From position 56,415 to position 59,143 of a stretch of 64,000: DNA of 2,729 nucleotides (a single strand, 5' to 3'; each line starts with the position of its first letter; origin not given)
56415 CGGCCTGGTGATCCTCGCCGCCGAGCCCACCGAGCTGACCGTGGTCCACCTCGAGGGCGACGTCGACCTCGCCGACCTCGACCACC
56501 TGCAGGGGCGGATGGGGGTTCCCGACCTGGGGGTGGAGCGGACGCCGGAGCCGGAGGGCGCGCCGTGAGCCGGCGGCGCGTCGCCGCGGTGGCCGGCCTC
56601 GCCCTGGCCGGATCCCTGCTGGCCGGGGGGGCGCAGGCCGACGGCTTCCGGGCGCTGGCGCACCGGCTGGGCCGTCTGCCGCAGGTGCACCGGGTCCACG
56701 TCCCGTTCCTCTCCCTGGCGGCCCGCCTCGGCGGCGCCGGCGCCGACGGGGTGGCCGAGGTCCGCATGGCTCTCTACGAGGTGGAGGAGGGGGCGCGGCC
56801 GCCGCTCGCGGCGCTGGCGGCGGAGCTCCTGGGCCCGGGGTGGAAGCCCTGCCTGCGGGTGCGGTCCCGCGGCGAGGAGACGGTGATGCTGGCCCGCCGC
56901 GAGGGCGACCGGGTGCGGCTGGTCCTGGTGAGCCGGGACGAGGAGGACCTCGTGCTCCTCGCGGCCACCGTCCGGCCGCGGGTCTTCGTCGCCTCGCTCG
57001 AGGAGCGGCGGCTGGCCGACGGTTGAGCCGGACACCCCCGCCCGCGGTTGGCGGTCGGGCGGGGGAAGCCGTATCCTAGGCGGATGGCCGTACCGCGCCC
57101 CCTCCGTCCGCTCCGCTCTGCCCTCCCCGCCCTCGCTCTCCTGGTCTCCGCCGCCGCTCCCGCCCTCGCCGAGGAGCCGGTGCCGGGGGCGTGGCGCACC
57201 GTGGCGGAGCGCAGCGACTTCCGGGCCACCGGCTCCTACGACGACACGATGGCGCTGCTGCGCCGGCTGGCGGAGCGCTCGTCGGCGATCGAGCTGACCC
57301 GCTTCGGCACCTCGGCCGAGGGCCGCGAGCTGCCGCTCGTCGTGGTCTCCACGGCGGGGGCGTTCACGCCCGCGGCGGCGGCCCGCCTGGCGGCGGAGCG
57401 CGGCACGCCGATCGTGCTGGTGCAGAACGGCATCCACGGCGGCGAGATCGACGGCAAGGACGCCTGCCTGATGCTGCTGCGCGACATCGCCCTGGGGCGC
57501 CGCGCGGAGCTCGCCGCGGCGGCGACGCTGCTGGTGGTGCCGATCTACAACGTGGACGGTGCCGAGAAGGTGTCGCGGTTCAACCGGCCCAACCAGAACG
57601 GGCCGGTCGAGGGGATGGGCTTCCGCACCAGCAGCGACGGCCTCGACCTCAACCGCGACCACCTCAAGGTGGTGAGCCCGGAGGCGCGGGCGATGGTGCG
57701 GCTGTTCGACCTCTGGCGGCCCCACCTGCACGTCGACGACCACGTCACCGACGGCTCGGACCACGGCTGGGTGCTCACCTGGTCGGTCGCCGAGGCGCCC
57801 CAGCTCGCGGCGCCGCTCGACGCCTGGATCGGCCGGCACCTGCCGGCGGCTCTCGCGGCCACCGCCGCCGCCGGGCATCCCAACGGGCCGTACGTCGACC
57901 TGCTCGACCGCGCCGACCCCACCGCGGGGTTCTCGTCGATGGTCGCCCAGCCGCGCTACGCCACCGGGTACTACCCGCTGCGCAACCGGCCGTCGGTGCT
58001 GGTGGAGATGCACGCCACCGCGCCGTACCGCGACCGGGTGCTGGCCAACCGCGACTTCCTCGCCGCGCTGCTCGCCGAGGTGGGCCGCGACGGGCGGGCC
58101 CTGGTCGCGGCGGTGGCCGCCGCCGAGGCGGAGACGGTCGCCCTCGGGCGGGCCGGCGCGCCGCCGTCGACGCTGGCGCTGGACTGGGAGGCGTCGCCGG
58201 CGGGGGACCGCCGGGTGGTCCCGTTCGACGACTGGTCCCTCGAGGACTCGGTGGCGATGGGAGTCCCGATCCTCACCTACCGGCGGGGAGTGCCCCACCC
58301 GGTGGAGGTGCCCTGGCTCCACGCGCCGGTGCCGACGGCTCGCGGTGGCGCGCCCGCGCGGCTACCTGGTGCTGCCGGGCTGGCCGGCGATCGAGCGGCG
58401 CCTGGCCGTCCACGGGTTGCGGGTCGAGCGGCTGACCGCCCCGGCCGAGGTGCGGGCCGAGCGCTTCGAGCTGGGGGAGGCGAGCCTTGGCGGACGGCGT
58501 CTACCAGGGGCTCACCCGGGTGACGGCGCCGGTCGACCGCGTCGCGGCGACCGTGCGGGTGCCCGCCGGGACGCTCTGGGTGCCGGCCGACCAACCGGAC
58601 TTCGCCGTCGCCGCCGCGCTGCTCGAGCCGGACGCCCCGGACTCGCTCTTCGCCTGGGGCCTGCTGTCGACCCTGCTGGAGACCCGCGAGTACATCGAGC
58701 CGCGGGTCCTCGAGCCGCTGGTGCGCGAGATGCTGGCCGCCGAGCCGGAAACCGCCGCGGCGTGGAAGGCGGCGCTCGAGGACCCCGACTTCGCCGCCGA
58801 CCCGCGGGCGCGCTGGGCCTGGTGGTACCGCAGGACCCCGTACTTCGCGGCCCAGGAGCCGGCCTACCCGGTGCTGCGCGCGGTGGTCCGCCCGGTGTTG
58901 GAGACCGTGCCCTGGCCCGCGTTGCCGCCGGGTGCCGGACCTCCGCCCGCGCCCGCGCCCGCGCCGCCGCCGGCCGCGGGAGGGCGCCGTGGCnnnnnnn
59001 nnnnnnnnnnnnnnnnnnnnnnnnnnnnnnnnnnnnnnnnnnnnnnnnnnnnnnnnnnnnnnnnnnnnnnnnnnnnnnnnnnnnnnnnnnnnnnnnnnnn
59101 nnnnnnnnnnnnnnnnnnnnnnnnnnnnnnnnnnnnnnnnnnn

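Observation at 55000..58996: Tightly coupled ECF sigma / anti-sigma / two small secreted paralogues, closed by a 10-bp GC hairpin and followed by an M14 carboxypeptidase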

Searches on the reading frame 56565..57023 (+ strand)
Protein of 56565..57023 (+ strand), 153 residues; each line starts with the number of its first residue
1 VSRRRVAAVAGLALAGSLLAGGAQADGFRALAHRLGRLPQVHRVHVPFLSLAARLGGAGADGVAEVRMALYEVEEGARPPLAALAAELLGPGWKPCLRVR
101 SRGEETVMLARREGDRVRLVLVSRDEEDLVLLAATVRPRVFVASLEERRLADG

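Call 5: search_protein_families(library=pfam, proteins=[window:56565-57023:+], max_evalue=1)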
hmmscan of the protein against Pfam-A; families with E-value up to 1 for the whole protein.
window:56565-57023:+ (153 aa): 1 family
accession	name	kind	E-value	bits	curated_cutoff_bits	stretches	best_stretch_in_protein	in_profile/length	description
PF14060.11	DUF4252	-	0.049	14.2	23.9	1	66-132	40-111/125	Domain of unknown function (DUF4252)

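Call 6: search_protein_families(library=ncbifam, proteins=[window:56565-57023:+], max_evalue=1)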
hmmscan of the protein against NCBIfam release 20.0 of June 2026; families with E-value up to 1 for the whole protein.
window:56565-57023:+ (153 aa): 0 families

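Call 22: search_protein_representatives(protein=window:56565-57023:+)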
Query: 153 residues. Proteins with E-value up to 0.001 (for the whole library): 101; up to 1e-10: 8; up to 1e-30: 1. The best 101 are listed.
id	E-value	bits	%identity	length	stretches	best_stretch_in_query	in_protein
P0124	2.8e-87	306.3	100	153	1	1-153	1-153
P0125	5.5e-21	91.4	38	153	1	4-147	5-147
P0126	5.4e-15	72.0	30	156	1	14-147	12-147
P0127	5.3e-13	65.5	36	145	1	12-140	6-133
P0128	5.9e-13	65.4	37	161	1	7-143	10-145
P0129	2.0e-11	60.4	34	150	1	9-141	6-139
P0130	3.3e-11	59.7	37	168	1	5-147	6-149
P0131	4.0e-11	59.5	33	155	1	3-147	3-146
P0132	3.1e-10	56.6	33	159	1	10-147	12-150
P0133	3.8e-09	53.0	32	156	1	19-147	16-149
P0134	5.4e-09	52.5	28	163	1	13-149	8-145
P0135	1.7e-08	50.9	29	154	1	7-149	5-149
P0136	1.8e-08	50.9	32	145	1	22-149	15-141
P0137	3.0e-08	50.2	36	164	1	5-152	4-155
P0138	3.6e-08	49.9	32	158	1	12-151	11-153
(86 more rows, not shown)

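Call 24: search_protein_families(library=pfam, alignment_id=A1, max_evalue=0.01)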
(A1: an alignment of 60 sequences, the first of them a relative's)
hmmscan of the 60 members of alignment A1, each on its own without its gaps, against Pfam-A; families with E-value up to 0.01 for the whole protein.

A. member 1, P0124 (153 aa): 0 families

B. families by the number of members that match (of 60 scanned): 1 family
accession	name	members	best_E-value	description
PF14060.11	DUF4252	16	6.4e-06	Domain of unknown function (DUF4252)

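Call 42: search_solved_structures(query=A1, max_evalue=10)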
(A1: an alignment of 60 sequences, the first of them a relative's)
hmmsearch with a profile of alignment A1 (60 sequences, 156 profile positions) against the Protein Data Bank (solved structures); distinct sequences matched with E-value up to 10: 2.
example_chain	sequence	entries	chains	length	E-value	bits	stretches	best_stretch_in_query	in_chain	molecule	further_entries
5zf2_A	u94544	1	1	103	0.052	16.3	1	81-142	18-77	Thioredoxin (H-type,TRX-H)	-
5zpv_A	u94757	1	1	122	0.055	16.2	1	77-142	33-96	Thioredoxin (H-type,TRX-H)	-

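Call 73: predict_structure(alignment_id=A1)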
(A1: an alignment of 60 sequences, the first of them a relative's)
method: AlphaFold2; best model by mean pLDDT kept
length: 153 residues; sequences in the alignment: 60
mean_pLDDT: 89.4   pTM: 0.75
mean pLDDT of the five models: 89.4, 88.2, 86.9, 86.8, 85.2
residues with pLDDT >= 90: 98; 70-90: 44; 50-70: 11; < 50: 0
segments of 3 or more residues with pLDDT < 50: none
pLDDT, mean of each block of 10 residues (from residue 1): 87 89 74 93 91 70 91 92 89 94 95 95 96 94 91 88
secondary structure, 60 per line:
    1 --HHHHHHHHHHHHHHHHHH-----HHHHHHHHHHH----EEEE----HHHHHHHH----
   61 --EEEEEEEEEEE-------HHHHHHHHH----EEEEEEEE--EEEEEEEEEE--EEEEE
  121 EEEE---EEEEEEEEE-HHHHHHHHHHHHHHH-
elements in order: H3-20 H26-36 E41-44 H49-56 E63-73 H81-89 E94-101 E104-113 E116-124 E128-136 H138-152

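Call 75: fold_search(model_id=the predicted structure, library=pdb)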
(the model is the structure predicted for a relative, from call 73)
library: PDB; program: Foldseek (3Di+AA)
matches with E <= 10: 1201; with E <= 0.001: 0
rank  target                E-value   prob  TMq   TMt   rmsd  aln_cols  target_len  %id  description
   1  4ol4                  1.9e-03  0.99  0.33  0.30   9.5       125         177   16  Crystal structure of secreted proline rich antigen MTC28 (Rv0040c) from Mycobacterium tuberculosis (released 2015-01-28)
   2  6xrf_H                5.5e-03  0.99  0.35  0.36   6.7       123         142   16  EagT6 Tse6 NT complex (released 2020-12-30)
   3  6xrf_G                7.6e-03  0.98  0.34  0.36   6.9       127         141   17  EagT6 Tse6 NT complex (released 2020-12-30)
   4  6xrf_A                1.2e-02  0.97  0.34  0.36   6.9       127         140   17  EagT6 Tse6 NT complex (released 2020-12-30)
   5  1tu1_A                1.4e-02  0.97  0.34  0.35   7.0       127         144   16  Crystal Structure of Protein of Unknown Function PA94 from Pseudomonas aeruginosa, Putative Regulator (released 2004-08-03)
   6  6e8a_A                3.0e-02  0.97  0.35  0.36   8.5       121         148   12  Crystal structure of DcrB from Salmonella enterica at 1.92 Angstroms resolution (released 2018-10-31)
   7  2vu4                  3.2e-02  0.90  0.33  0.34   9.7       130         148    7  Structure of PsbP protein from Spinacia oleracea at 1.98 A resolution (released 2009-07-21)
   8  1v2b_A                3.8e-02  0.66  0.28  0.28  10.2       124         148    6  Crystal Structure of PsbP Protein in the Oxygen-Evolving Complex of Photosystem II from Higher Plants (released 2004-05-18)
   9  9grx_0                4.0e-02  0.98  0.35  0.35   4.8       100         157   10  NDH-PSI-LHCI supercomplex from S. oleracea (released 2025-02-12)
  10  2xb3                  5.0e-02  0.66  0.28  0.27  10.4       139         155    9  The Structure of Cyanobacterial PsbP (released 2010-08-25)
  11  6e8a_B                5.5e-02  0.89  0.33  0.35   6.8       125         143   10  Crystal structure of DcrB from Salmonella enterica at 1.92 Angstroms resolution (released 2018-10-31)
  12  1v2b_B                6.2e-02  0.69  0.30  0.30   9.8       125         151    8  Crystal Structure of PsbP Protein in the Oxygen-Evolving Complex of Photosystem II from Higher Plants (released 2004-05-18)
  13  9gnw_P                6.2e-02  0.47  0.26  0.23  10.9       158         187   10  Universal PSII assembly intermediate (released 2025-09-17)
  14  6xrb_A                1.0e-01  0.44  0.28  0.28  11.1       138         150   10  Crystal structure of SciW from Salmonella typhimurium (released 2020-12-30)
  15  4rth_A                1.0e-01  0.25  0.22  0.21   9.0       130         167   12  The crystal structure of PsbP from Zea mays (released 2015-03-11)
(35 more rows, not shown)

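Call 77: search_protein_families(library=padloc, proteins=[window:56565-57023:+], max_evalue=0.01)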
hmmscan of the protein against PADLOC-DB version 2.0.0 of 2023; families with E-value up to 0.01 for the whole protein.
window:56565-57023:+ (153 aa): 0 families

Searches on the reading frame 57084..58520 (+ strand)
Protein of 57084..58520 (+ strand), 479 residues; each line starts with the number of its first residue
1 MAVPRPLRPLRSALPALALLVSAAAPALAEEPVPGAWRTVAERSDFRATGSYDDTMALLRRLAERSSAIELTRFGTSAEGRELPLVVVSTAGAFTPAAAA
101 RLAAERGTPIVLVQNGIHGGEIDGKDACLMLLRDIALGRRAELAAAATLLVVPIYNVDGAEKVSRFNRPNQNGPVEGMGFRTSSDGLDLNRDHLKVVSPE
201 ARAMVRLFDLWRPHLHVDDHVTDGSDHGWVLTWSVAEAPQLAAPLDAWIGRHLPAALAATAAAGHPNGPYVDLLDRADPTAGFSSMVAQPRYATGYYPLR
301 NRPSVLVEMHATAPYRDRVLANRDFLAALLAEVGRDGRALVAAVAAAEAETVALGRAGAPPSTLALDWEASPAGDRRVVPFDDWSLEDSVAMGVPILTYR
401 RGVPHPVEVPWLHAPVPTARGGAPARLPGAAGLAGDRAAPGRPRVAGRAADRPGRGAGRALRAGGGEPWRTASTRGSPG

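Call 5: search_protein_families(library=pfam, proteins=[window:57084-58520:+], max_evalue=1)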
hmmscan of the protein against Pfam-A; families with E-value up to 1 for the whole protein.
window:57084-58520:+ (479 aa): 2 families
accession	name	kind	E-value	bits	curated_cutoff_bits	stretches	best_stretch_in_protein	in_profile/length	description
PF00246.29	Peptidase_M14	-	3.1e-16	60.3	21.6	1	57-194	3-134/286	Zinc carboxypeptidase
PF24827.1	AstE_AspA_cat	-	0.0009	19.3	25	1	109-186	3-70/192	Succinylglutamate desuccinylase/Aspartoacylase catalytic domain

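Call 6: search_protein_families(library=ncbifam, proteins=[window:57084-58520:+], max_evalue=1)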
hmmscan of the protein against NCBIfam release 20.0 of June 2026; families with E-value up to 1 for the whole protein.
window:57084-58520:+ (479 aa): 1 family
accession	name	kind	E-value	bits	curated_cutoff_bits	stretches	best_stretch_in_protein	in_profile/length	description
NF052223.1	ActylOrnDeactShew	equivalog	0.0069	15.6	400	1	103-178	58-128/269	N-acetyl-ornithine deacetylase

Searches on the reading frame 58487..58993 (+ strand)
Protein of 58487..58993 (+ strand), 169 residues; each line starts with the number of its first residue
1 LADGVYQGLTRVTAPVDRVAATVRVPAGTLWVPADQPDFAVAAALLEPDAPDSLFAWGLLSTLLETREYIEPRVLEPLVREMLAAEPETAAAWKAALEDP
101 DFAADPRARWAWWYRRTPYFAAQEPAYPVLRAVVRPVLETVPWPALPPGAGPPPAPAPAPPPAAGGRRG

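Call 5: search_protein_families(library=pfam, proteins=[window:58487-58993:+], max_evalue=1)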
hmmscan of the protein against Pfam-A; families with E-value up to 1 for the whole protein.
window:58487-58993:+ (169 aa): 1 family
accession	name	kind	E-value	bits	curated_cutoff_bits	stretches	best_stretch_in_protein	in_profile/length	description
PF21401.2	AcrF3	-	0.01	16.7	27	1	68-117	46-97/129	Cas3 inhibitor AcrF3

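Call 6: search_protein_families(library=ncbifam, proteins=[window:58487-58993:+], max_evalue=1)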
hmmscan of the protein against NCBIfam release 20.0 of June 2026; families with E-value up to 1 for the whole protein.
window:58487-58993:+ (169 aa): 0 families

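Call 86: find_encoding_contigs(protein=window:58487-58993:+, flank=3000, max_places=5)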
Protein window:58487-58993:+ (169 aa): no gene with exactly this product is on record in the collection.
